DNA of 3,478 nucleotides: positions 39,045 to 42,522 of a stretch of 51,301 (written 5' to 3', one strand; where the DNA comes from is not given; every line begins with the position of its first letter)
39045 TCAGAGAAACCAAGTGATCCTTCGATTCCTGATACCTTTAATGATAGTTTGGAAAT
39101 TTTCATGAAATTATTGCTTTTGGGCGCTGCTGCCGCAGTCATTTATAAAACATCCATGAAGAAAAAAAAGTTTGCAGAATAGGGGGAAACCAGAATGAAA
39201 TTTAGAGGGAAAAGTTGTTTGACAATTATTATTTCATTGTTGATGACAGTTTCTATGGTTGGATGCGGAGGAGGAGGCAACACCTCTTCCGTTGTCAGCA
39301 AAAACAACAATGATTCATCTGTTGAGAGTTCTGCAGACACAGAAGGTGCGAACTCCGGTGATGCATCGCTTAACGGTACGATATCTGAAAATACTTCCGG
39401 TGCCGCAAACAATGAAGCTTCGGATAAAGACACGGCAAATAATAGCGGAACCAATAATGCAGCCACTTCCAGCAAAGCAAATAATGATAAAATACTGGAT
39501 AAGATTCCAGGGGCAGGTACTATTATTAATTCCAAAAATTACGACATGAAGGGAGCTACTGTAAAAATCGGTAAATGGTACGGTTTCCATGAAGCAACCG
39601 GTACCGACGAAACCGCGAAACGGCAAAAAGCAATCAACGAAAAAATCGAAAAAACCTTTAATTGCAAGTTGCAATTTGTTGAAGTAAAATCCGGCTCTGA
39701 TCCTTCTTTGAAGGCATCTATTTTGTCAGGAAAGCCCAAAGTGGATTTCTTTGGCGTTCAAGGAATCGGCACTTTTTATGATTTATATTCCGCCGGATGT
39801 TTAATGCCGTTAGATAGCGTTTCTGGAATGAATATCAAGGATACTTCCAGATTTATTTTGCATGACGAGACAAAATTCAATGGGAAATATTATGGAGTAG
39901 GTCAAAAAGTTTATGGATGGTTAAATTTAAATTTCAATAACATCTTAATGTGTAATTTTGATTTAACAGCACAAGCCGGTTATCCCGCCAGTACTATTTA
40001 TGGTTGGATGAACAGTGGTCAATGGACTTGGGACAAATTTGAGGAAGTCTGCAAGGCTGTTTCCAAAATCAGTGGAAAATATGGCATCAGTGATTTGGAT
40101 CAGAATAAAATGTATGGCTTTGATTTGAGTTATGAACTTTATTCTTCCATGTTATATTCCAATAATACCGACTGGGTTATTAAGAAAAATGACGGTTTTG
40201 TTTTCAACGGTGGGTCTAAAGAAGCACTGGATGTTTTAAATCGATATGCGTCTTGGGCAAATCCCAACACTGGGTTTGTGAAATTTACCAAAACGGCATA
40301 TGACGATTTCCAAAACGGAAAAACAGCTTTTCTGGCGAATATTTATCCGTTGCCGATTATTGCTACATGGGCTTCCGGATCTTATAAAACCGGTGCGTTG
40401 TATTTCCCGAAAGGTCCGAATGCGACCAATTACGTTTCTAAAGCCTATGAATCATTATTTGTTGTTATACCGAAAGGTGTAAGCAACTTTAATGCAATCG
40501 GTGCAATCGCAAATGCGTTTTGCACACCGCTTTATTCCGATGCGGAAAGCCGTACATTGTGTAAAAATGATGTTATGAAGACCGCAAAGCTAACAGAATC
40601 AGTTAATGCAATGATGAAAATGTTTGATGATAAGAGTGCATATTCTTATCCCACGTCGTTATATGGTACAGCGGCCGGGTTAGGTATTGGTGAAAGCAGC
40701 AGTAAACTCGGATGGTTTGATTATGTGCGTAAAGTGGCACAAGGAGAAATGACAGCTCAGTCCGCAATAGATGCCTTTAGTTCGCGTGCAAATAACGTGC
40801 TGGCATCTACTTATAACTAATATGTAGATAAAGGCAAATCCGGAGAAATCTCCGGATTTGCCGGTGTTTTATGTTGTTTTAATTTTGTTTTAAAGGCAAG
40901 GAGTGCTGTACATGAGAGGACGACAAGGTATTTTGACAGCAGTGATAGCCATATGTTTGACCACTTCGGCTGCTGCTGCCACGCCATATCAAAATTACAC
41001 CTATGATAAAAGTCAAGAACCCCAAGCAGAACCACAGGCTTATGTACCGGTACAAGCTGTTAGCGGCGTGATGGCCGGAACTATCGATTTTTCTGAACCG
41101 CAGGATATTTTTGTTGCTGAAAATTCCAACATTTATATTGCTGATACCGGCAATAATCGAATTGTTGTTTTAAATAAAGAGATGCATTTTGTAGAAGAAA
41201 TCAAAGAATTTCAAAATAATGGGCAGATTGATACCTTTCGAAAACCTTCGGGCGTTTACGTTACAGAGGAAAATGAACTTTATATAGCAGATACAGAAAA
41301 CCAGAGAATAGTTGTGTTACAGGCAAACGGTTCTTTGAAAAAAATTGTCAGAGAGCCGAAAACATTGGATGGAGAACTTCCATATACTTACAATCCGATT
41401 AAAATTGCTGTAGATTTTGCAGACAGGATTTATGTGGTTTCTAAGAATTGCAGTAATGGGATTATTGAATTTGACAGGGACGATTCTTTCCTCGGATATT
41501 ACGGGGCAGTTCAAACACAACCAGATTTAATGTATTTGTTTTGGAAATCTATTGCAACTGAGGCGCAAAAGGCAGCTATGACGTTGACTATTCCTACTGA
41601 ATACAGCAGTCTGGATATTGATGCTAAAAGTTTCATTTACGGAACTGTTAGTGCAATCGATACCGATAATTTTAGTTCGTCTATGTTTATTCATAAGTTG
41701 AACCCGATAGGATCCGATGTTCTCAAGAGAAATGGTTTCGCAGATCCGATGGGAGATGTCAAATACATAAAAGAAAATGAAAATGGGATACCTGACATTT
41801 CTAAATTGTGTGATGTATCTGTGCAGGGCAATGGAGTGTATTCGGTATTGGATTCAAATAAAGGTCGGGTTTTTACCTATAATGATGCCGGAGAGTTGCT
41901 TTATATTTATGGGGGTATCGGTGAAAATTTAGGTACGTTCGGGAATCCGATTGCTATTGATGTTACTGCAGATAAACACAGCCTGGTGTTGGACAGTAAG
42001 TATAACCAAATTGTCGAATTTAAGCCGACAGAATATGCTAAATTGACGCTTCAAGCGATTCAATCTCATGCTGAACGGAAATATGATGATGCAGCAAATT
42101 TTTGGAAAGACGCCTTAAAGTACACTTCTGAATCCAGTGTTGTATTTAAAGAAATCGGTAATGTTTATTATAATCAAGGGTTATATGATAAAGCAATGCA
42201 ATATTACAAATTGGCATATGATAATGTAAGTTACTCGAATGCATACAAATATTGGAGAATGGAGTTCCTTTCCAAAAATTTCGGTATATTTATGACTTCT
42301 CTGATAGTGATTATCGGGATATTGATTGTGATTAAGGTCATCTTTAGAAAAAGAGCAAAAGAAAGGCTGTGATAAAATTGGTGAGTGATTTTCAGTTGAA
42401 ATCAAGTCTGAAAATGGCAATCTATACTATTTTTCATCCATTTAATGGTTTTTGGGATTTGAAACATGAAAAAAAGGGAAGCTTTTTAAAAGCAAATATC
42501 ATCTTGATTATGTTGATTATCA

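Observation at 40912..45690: Second, diverged copy of the same triad (copy B) shows which residues are under constraint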

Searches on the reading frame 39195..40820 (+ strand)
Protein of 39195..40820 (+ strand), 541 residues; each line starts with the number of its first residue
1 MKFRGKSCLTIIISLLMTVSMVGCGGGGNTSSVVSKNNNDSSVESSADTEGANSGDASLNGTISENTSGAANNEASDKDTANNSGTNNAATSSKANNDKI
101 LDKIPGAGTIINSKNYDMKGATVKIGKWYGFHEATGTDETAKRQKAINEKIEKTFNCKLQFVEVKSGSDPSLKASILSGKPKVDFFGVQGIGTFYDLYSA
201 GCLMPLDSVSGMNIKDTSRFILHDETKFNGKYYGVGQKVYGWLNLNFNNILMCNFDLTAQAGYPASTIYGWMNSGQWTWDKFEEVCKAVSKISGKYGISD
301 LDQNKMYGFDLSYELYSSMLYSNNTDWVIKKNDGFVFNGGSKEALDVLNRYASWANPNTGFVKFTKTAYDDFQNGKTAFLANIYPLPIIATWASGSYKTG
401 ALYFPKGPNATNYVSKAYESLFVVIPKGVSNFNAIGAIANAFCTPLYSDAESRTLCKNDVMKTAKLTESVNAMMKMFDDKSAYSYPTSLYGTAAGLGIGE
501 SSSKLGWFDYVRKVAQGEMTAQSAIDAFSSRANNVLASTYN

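Call 10: search_protein_families(library=pfam, proteins=[window:39195-40820:+], max_evalue=0.001)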
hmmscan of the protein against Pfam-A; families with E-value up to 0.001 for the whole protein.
window:39195-40820:+ (541 aa): 0 families

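Call 58: search_protein_families(library=pfam, proteins=[window:39195-40820:+], max_evalue=0.01)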
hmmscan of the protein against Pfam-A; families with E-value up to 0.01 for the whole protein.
window:39195-40820:+ (541 aa): 0 families
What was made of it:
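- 39195..40820 (+): Copy B small solute-binding lipoprotein (sSBP_B, 541 aa, signal ...MVGC). Pfam alone gives no hit (calls 10, 58).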

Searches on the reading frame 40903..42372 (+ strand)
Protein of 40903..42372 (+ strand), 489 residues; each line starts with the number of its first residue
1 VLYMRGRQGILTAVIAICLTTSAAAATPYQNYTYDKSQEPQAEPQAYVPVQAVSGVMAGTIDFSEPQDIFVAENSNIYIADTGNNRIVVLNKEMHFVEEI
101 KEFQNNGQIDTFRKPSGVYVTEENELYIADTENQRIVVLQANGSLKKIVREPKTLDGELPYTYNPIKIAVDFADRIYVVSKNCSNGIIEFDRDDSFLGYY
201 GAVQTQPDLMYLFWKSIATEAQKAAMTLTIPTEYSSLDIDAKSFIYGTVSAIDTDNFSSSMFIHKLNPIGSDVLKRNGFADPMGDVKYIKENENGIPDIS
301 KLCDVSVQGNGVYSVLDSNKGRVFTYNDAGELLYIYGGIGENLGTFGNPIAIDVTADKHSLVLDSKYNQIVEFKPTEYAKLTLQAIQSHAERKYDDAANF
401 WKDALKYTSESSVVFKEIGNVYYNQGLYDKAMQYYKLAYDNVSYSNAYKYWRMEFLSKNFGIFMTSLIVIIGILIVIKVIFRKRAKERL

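Call 4: search_protein_families(library=pfam, proteins=[window:40903-42372:+], max_evalue=0.01)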
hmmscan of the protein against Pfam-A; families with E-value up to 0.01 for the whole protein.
window:40903-42372:+ (489 aa): 5 families
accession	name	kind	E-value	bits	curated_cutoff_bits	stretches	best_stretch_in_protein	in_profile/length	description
PF01436.27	NHL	-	7e-15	54.7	20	2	112-138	1-27/28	NHL repeat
PF07719.23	TPR_2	-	0.00014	22.2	27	0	417-438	6-27/34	Tetratricopeptide repeat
PF00515.34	TPR_1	-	0.00029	21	27.8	1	414-438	3-27/34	Tetratricopeptide repeat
PF13432.12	TPR_16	-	0.00052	20.8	32.7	1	392-445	11-64/65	Tetratricopeptide repeat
PF25021.1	TEN_NHL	-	0.0095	15.4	27.1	0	57-87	323-353/357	Teneurin NHL domain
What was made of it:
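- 40912..42372 (+): Copy B NHL beta-propeller and TPR protein, with a cleavable signal peptide and a C-terminal TM helix. Pfam NHL 7e-15, with weak TPR hits (call 4).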

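Call 9: search_protein_families(library=ncbifam, proteins=[window:40903-42372:+], max_evalue=0.01)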
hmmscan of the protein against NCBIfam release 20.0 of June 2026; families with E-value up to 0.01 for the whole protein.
window:40903-42372:+ (489 aa): 3 families
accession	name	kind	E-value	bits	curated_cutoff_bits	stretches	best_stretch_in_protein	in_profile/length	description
NF035926.1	scyF_NHL_VPEP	equivalog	1e-18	67.7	350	3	109-205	195-288/376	scytonemin biosynthesis PEP-CTERM protein ScyF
NF033762.1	social_mot_Tgl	equivalog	2.6e-05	23.7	225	1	367-448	54-136/252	social motility TPR repeat lipoprotein Tgl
NF047780.1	LIC12708_fam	subfamily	0.00015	20.7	150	0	120-193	63-149/391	LIC_12708 family protein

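Call 14: search_solved_structures(query=window:40903-42372:+, max_evalue=0.01)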
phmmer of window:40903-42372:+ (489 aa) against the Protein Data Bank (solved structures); distinct sequences matched with E-value up to 0.01: 74 (the best 60 are shown).
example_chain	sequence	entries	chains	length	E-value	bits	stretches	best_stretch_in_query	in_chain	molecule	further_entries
9qhb_A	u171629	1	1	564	2.8e-25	92.3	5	392-439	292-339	Engineered tetratricopeptide repeat protein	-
6d69_A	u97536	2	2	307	3.1e-19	72.4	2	62-202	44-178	NHL Repeat Region of D. melanogaster Thin | Thin, isoform D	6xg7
8bu0_A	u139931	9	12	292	2.7e-18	69.3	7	393-440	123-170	Consensus tetratricopeptide repeat protein | Crystal structure of an 8-repeat consensus TPR superhelix with Zinc. | Monomer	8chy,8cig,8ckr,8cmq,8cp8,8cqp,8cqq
9qhc_A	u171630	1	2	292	1.5e-14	56.9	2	393-440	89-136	Engineered tetratricopeptide repeat protein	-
6fpt_A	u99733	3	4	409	3.2e-14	55.9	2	49-201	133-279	E3 ubiquitin-protein ligase TRIM71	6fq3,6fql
8j72_A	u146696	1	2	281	9.5e-14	54.3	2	63-145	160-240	E3 ubiquitin-protein ligase TRIM71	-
7qrx_A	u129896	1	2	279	2.9e-13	52.7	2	63-145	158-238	E3 ubiquitin-protein ligase TRIM71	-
9jur_A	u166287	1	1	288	3.3e-13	52.5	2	63-145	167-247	E3 ubiquitin-protein ligase TRIM71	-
3wwa_A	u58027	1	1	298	2.8e-12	49.5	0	64-180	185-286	Pizza7H protein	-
6qsd_A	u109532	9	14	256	4e-12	48.9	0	64-146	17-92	Pizza6S | Pizza6-S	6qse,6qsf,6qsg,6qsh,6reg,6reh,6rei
6f0t_A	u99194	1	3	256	5.7e-12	48.4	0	64-146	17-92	Pizza6-SFW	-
7zqg_A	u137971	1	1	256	1.4e-11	47.1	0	65-178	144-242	Pizza6-KSH-TSH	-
7zq2_A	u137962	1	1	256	2.1e-11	46.6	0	64-146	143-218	Pizza6-RSH-TSH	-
6rej_A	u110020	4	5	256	2.8e-11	46.1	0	64-148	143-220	Pizza6-SH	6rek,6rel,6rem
7qrv_A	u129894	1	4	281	2.9e-11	46.1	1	60-147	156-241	Tripartite motif-containing protein 2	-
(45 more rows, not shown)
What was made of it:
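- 40912..42372 (+): PDB sequence hits to NHL propellers and consensus TPR proteins (call 14).
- On NHL-repeat beta-propeller with TPR: PDB sequence hits to TRIM71, Thin and PknD NHL propellers and to consensus TPR proteins run down to 2.8e-25 (call 14).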
